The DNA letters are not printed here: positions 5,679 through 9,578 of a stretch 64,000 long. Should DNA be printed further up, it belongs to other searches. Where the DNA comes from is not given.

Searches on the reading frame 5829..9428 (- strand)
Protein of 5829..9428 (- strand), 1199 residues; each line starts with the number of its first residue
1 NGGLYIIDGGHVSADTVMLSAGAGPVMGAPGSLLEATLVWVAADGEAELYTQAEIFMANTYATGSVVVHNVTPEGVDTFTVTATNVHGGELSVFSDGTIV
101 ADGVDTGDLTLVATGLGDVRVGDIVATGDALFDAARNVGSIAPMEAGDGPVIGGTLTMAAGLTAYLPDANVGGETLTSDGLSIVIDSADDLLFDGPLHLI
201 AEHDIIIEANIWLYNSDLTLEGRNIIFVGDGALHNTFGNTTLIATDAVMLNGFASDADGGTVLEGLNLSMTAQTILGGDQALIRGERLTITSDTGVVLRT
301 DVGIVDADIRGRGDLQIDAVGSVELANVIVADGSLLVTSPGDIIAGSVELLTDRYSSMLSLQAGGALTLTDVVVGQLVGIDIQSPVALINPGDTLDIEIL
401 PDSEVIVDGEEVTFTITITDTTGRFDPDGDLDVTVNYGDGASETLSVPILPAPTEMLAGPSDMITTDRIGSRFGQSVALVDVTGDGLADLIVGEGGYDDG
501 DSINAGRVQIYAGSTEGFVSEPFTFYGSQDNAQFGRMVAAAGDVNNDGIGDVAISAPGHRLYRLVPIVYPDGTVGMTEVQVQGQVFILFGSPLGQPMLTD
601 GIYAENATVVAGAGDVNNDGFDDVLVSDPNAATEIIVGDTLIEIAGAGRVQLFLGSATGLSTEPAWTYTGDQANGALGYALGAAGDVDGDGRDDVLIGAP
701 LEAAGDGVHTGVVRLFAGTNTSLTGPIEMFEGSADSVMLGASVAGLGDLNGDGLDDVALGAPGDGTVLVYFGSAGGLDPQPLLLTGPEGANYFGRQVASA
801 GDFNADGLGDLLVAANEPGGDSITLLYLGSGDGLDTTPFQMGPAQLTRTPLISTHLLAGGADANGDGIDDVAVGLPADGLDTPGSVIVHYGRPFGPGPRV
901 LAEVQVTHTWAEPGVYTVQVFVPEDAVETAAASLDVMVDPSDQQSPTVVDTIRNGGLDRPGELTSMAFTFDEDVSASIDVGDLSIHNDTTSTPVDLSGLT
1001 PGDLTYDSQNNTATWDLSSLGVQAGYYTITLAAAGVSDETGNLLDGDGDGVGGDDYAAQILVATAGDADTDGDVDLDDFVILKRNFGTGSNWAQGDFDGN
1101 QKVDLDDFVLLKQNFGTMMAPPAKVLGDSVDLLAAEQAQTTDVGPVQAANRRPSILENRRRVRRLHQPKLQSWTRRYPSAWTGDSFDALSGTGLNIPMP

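Call 77: search_protein_families(library=pfam, proteins=[window:5829-9428:-], max_evalue=0.001)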
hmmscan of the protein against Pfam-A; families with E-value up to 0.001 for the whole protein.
window:5829-9428:- (1199 aa): 3 families
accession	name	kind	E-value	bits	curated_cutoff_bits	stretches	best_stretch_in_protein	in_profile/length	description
PF01839.29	FG-GAP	-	7.1e-24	83.7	22.1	4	678-708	2-29/37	FG-GAP repeat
PF13517.12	FG-GAP_3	-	5e-13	49.9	26.9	3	748-813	1-61/61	FG-GAP-like repeat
PF00801.26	PKD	-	0.00049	20.5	23.5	0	895-937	37-79/80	PKD domain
